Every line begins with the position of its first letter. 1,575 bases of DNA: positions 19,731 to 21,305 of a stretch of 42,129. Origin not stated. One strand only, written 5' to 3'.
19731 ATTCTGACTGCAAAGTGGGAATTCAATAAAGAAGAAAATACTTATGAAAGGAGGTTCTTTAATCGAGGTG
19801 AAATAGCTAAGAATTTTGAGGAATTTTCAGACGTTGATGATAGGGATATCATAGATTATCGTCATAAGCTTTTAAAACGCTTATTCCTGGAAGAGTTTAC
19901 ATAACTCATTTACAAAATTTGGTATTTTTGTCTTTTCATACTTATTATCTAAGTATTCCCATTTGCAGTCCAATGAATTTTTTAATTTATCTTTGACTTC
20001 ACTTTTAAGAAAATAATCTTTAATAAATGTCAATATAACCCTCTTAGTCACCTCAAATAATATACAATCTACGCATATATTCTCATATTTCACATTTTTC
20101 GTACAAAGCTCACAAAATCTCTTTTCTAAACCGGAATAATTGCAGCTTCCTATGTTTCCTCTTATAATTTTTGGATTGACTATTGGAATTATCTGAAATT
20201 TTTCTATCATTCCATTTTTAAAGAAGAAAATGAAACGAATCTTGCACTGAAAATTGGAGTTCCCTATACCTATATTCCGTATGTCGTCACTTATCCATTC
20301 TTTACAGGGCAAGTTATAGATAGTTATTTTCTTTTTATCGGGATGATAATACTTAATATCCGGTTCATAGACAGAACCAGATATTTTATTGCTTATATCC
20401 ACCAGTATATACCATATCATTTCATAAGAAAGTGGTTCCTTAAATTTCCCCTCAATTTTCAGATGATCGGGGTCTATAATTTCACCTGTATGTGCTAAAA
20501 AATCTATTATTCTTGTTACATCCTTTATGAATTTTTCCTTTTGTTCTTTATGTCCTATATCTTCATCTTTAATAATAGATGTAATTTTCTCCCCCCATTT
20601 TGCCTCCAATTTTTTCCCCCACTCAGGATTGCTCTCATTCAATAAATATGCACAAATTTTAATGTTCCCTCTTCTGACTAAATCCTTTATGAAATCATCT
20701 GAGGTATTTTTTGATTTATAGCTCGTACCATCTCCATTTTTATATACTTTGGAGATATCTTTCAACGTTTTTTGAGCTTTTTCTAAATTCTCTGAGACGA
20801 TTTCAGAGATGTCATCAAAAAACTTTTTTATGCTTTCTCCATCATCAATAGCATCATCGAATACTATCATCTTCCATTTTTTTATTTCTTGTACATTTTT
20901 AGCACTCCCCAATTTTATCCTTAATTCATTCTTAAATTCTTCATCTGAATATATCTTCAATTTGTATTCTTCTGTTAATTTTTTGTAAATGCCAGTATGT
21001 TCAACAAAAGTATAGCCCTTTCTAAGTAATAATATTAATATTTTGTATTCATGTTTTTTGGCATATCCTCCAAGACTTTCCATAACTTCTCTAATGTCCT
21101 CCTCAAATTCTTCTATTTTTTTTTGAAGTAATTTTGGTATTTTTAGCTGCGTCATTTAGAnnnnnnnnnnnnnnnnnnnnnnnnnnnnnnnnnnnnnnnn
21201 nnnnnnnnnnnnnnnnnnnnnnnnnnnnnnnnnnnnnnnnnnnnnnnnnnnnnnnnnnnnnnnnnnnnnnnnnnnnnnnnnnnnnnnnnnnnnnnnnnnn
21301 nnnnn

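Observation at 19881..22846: AT-rich two-gene cassette (HD-like 561 aa + degenerate PRTase/Zn-ribbon 424 aa): candidate undescribed nucleotide-targeting system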

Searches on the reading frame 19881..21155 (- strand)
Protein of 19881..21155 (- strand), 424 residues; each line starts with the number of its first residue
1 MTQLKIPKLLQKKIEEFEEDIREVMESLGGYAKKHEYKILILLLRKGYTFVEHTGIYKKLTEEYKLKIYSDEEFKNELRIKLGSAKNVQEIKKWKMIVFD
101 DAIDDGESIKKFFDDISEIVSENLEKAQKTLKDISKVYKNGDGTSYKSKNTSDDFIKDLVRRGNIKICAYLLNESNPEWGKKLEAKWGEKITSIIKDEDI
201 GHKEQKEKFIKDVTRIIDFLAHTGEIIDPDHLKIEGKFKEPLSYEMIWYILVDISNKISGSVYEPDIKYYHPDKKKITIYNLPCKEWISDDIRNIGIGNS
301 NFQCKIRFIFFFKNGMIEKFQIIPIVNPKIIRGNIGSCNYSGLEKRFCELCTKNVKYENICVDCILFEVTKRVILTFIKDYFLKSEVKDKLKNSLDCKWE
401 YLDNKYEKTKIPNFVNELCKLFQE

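Call 3: search_protein_families(library=pfam, proteins=[window:19881-21155:-], max_evalue=1)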
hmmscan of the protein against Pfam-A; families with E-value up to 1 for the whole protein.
window:19881-21155:- (424 aa): 0 families

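Call 4: search_protein_families(library=padloc, proteins=[window:19881-21155:-], max_evalue=1)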
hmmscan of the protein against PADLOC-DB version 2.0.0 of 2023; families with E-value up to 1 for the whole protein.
window:19881-21155:- (424 aa): 1 family
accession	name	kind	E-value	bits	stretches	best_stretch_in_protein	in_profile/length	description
PDLC01607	RT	-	0.036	12.3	1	6-147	14-143/161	"CAS-I,CAS-II,CAS-III,CAS-IV,CAS-V,CAS-VI; acquisition_associated"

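Call 5: search_protein_families(library=ncbifam, proteins=[window:19881-21155:-], max_evalue=1)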
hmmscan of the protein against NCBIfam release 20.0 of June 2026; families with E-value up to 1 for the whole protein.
window:19881-21155:- (424 aa): 0 families

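Call 7: find_homologous_proteins(query=window:19881-21155:-, max_evalue=0.001)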
Query window:19881-21155:- (424 aa): 24 proteins with E <= 0.001 among 6032 candidates.
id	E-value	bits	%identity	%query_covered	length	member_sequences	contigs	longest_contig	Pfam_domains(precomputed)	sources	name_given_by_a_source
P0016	2.8e-275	931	98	100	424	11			-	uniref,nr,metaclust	uniref:Uncharacterized protein n=1 Tax=Uncultured archaeon GZfos26G2 TaxID=3386331 RepID=Q649N3_UNCA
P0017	1.6e-232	790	86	99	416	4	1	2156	-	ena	-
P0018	6.2e-230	781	84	98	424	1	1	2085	-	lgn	-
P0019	1.7e-225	767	83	99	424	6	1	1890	-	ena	-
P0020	4.3e-223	759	89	94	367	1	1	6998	-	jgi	jgi:uncharacterized protein (UPF0332 family)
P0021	7.3e-205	699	72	98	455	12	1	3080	-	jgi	-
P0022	6.8e-149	514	56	100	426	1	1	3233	-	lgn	-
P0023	3.7e-126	439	53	98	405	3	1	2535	-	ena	-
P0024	1.1e-121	425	53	98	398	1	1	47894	-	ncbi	ncbi:MAG: hypothetical protein WBB08_05160 [Halobacteriota archaeon]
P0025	3.5e-119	416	52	98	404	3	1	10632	-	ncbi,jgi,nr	ncbi:hypothetical protein C5S39_05560 [Candidatus Methanophagaceae archaeon]|nr:hypothetical protein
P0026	1.7e-118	414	50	99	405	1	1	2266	-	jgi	-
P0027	1.4e-116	408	51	98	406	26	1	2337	-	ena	-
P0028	6.3e-116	406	50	98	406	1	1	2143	-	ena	-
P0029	7.6e-116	405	51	98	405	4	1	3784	-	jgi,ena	-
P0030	8.5e-116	405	50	97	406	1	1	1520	-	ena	-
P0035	4.1e-65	238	51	47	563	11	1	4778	-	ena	-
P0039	2.1e-10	58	27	94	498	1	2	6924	-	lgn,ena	-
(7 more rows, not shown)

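Call 15: search_solved_structures(query=A2, max_evalue=10, show_alignments=2)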
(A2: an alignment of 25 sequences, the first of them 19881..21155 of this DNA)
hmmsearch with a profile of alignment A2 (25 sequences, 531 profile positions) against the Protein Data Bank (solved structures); distinct sequences matched with E-value up to 10: 8.
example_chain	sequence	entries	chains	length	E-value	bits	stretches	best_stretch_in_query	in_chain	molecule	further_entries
3ohp_A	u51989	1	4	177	0.12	14.3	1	147-247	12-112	Hypoxanthine phosphoribosyltransferase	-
4lyy_A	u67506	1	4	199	0.14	14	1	135-244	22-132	Hypoxanthine phosphoribosyltransferase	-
2l0k_A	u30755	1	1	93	0.15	13.9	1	258-323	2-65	Stage III sporulation protein D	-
2wd5_A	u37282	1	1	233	0.22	13.4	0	349-401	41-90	STRUCTURAL MAINTENANCE OF CHROMOSOMES PROTEIN 1A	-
5knr_A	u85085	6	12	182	0.52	12.2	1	148-244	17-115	Hypoxanthine-guanine phosphoribosyltransferase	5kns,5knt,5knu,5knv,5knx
8cag_A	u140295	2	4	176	0.57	12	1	148-244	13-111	Hypoxanthine phosphoribosyltransferase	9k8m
1g9s_A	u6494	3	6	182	0.59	12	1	148-244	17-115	HYPOXANTHINE PHOSPHORIBOSYLTRANSFERASE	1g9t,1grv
1j7j_A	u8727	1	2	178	1.4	10.7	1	148-244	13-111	hypoxanthine phosphoribosyltransferase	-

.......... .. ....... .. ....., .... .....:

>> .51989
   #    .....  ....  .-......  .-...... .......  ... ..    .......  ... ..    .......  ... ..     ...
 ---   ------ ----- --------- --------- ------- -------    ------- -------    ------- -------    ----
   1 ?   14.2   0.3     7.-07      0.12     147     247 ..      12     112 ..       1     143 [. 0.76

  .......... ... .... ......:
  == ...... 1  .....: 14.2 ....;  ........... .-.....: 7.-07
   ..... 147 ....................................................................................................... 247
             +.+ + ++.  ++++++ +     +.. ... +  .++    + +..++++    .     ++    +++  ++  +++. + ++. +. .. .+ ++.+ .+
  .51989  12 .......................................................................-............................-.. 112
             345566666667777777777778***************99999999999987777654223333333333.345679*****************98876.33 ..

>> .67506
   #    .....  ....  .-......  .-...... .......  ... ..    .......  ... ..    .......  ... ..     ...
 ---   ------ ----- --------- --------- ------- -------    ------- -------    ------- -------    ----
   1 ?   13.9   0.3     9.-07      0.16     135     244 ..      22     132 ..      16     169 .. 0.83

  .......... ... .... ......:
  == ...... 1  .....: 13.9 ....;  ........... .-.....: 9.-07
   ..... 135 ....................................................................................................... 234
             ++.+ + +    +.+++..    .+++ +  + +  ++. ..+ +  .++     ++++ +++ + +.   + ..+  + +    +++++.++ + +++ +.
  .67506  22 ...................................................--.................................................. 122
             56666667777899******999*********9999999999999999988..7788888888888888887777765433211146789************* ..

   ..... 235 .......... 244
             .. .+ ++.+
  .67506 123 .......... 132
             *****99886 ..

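Call 17: find_encoding_contigs(protein=P0025, flank=10000, max_places=4)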
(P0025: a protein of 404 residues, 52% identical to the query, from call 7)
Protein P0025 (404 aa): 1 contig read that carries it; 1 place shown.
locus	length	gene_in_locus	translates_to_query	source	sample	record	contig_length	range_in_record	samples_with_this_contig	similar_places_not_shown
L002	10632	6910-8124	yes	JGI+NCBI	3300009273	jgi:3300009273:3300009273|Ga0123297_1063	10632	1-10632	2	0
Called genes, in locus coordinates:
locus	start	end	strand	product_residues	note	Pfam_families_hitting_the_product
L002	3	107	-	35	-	?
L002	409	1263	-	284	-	PF00571:CBS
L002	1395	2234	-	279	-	PF27274:CfbE_C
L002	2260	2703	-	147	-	-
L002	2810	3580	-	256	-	PF02654:CobS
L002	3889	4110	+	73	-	-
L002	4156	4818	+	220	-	PF00215:OMPdecase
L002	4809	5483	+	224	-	PF00156:Pribosyltran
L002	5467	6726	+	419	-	-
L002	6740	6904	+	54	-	-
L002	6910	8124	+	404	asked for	-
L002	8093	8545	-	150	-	-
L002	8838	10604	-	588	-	PF00004:AAA (faint), PF00493:MCM (faint), PF01078:Mg_chelatase (faint), PF07728:AAA_5 (faint), PF00158:Sigma54_activat, PF20436:LonB_AAA-LID (weak), PF05362:Lon_C, PF13541:ChlI, +1 more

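Call 20: find_encoding_contigs(protein=P0039, flank=8000, max_places=4)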
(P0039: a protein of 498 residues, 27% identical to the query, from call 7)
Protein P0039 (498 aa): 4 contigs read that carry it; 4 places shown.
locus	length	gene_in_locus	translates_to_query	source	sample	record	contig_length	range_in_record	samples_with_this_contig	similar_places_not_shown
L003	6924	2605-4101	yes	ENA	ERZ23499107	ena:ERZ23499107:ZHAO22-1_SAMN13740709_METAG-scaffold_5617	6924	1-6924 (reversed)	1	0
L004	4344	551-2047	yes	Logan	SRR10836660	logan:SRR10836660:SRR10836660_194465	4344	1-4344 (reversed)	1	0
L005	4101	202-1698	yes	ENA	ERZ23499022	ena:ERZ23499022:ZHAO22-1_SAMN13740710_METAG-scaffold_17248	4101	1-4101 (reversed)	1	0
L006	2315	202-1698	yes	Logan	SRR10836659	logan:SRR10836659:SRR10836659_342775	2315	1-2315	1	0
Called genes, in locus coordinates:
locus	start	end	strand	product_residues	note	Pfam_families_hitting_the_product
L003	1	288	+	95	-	?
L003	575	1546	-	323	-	PF00215:OMPdecase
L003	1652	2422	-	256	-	-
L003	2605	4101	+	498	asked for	-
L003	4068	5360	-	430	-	-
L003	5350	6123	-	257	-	-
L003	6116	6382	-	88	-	-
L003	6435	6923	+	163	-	?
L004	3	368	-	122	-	?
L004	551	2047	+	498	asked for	-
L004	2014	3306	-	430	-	-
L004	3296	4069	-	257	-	-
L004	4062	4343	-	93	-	?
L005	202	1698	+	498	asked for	-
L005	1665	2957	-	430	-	-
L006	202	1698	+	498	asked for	-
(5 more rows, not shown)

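Call 21: find_encoding_contigs(protein=P0035, flank=8000, max_places=4)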
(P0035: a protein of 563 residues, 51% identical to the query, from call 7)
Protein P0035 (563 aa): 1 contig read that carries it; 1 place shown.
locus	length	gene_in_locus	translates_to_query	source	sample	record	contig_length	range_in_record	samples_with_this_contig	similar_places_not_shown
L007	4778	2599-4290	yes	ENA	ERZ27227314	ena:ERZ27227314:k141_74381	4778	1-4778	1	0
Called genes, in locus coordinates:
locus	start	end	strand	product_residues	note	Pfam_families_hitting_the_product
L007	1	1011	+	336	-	?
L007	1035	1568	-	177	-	PF00583:Acetyltransf_1, PF13673:Acetyltransf_10 (weak), PF13508:Acetyltransf_7 (weak)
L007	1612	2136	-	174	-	PF04068:Fer4_RLI, PF04034:Ribo_biogen_C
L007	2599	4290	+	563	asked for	-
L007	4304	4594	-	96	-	-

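Call 28: predict_structure(alignment_id=A2)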
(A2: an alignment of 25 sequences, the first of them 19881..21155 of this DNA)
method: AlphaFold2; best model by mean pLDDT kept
length: 424 residues; sequences in the alignment: 25
mean_pLDDT: 72.1   pTM: 0.53
mean pLDDT of the five models: 72.1, 71.1, 69.5, 68.6, 55.0
residues with pLDDT >= 90: 42; 70-90: 233; 50-70: 73; < 50: 76
segments of 3 or more residues with pLDDT < 50: 1-6, 127-149, 195-199, 224-228, 266-270, 331-360
pLDDT, mean of each block of 10 residues (from residue 1): 43 75 86 91 66 76 91 85 73 89 83 87 59 42 39 82 86 81 82 54 79 71 49 87 88 87 58 78 76 56 79 85 76 38 32 39 69 87 88 84 69 79 78
secondary structure, 60 per line:
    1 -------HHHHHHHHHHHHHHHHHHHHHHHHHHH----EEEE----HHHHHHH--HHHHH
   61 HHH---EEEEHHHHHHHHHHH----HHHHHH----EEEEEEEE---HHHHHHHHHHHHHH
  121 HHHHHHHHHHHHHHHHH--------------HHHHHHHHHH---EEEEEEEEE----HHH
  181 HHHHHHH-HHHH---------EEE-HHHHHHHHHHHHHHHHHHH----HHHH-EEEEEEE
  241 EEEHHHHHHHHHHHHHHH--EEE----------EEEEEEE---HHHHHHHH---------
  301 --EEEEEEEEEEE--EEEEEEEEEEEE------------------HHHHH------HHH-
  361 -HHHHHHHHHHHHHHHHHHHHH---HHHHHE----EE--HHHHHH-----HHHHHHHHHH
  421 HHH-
elements in order: H8-34 E39-42 H47-53 H56-63 E67-70 H71-81 H86-91 E96-103 H107-137 H152-161 E165-173 H178-187 H189-192 E202-204 H206-224 H229-232 E234-243 H244-258 E261-263 E274-280 H284-291 E303-313 E316-327 H346-350 H362-382 H386-390 H400-405 H411-423

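Call 31: fold_search(model_id=the predicted structure, library=pdb)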
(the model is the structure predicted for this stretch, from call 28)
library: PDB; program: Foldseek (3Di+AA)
matches with E <= 10: 1140; with E <= 0.001: 0
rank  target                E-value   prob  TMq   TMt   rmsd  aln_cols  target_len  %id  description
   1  4yao_A                1.2e-02  0.47  0.18  0.14  17.6       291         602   11  Reduced CYPOR mutant - G143del (released 2016-03-02)
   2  1j9z_A                1.7e-02  0.28  0.18  0.14  19.0       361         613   10  CYPOR-W677G (released 2001-08-22)
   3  5iiq                  1.7e-02  0.07  0.08  0.07  32.1       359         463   10  Structure of the SPX-TTM domain fragment of the yeast inorganic polyphophate polymerase Vtc4 (form B). (released 2016-04-27)
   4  1ja1_B                1.8e-02  0.21  0.17  0.13  18.6       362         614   12  CYPOR-Triple Mutant (released 2001-08-22)
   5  6exp_B                2.0e-02  0.82  0.14  0.42  13.8       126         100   10  Crystal structure of the SIRV3 AcrID1 (gp02) anti-CRISPR protein (released 2018-01-31)
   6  1hmp_B                2.1e-02  0.97  0.19  0.35   6.4       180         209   14  THE CRYSTAL STRUCTURE OF HUMAN HYPOXANTHINE-GUANINE PHOSPHORIBOSYLTRANSFERASE WITH BOUND GMP (released 1995-06-03)
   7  1j9z_B                4.0e-02  0.20  0.18  0.13  19.4       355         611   11  CYPOR-W677G (released 2001-08-22)
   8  6exp_F                5.0e-02  0.66  0.13  0.39  13.4       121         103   11  Crystal structure of the SIRV3 AcrID1 (gp02) anti-CRISPR protein (released 2018-01-31)
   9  6exp_A                5.3e-02  0.60  0.13  0.39  13.5       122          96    9  Crystal structure of the SIRV3 AcrID1 (gp02) anti-CRISPR protein (released 2018-01-31)
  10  2pcs                  5.6e-02  0.23  0.13  0.27  10.6       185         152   10  Crystal structure of conserved protein from Geobacillus kaustophilus (released 2007-04-10)
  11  4yao_B                5.9e-02  0.16  0.17  0.13  18.6       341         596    9  Reduced CYPOR mutant - G143del (released 2016-03-02)
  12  5uri_A                6.3e-02  0.21  0.17  0.13  17.3       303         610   11  Rat CYPOR/D632A with 2'-AMP (released 2018-02-14)
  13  4dyj_A                7.0e-02  0.09  0.15  0.16  17.6       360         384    9  Crystal structure of a broad specificity amino acid racemase (Bar) within internal aldimine linkage (released 2013-03-06)
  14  6j7a_A                8.3e-02  0.13  0.17  0.10  19.9       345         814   10  Fusion protein of heme oxygenase-1 and NADPH cytochrome P450 reductase (17aa) (released 2019-04-10)
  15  2wql_A                8.8e-02  0.16  0.12  0.26  14.1       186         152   12  CRYSTAL STRUCTURE OF THE MAJOR CARROT ALLERGEN DAU C 1 (released 2009-09-01)
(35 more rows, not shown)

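Call 34: search_protein_families(library=pfam, alignment_id=A2, max_evalue=10)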
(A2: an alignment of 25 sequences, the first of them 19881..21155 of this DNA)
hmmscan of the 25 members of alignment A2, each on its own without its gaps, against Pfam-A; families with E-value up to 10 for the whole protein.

A. member 1, window:19881-21155:- (424 aa): 0 families

B. families by the number of members that match (of 25 scanned): 12 families
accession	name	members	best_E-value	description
PF02428.20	Prot_inhib_II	3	0.21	Potato type II proteinase inhibitor family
PF14681.12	UPRTase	2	0.027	Uracil phosphoribosyltransferase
PF07216.17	LcrG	2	0.097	LcrG protein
PF17639.7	DUF5517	1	0.054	Family of unknown function (DUF5517)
PF04286.17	DUF445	1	0.082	Protein of unknown function (DUF445)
PF02270.21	TFIIF_beta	1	0.099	TFIIF, beta subunit HTH domain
PF21025.2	Fapy_DNA_glyco_C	1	0.15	Formamidopyrimidine-DNA glycosylase C-terminal domain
PF06331.17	Tfb5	1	0.16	Transcription factor TFIIH complex subunit Tfb5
PF18912.6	DZR_2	1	0.36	Double zinc ribbon domain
PF11682.14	Zn_ribbon_11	1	1.2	Probable zinc-ribbon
PF11123.14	DNA_Packaging_2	1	1.8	DNA packaging protein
PF06689.19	zf-C4_ClpX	1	4.1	ClpX C4-type zinc finger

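Call 62: find_related_loci(query=A2, collection=genome_contigs, flank=8000)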
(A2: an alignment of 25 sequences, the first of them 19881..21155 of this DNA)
Query A2 (424 aa) in genome_contigs; peptide patterns used: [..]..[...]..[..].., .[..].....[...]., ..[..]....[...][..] (x = any residue, [..] = any of these).
79 stretches matched a pattern; 4 encode a relative of the query (tblastn E <= 1e-3); 4 distinct loci.
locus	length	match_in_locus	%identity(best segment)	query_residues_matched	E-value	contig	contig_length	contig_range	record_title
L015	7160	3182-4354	52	3-417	1e-125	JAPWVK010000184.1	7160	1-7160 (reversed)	MAG: Methanophagales archaeon isolate SB_Co_68 SB_Co_68_000000000184, whole genome shotgun sequence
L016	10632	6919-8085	52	3-417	4e-123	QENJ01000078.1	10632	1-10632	Candidatus Methanophagaceae archaeon isolate CONS3730H04p2b1 Ga0123297_1063, whole genome shotgun sequence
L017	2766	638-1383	54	184-412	9e-60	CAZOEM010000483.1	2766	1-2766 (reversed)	MAG TPA_asm: uncultured Halobacteria archaeon isolate binchicken_co116_93 genome assembly, contig: NODE_51575_length_276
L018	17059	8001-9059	39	3-413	5e-33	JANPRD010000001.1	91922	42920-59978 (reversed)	MAG: Methanophagales archaeon isolate AOM70-1 c_000000000074, whole genome shotgun sequence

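Call 83: find_related_loci(query=A2, collection=viral_contigs, flank=6000)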
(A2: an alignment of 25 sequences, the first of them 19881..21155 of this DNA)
Query A2 (424 aa) in viral_contigs; peptide patterns used: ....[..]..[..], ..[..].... (x = any residue, [..] = any of these).
133 stretches matched a pattern, but none encodes a relative of the query by tblastn (E <= 1e-3).

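Call 86: search_protein_families(library=phrogs, proteins=[window:19881-21155:-], max_evalue=0.01)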
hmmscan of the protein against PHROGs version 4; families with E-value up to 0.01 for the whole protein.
window:19881-21155:- (424 aa): 0 families
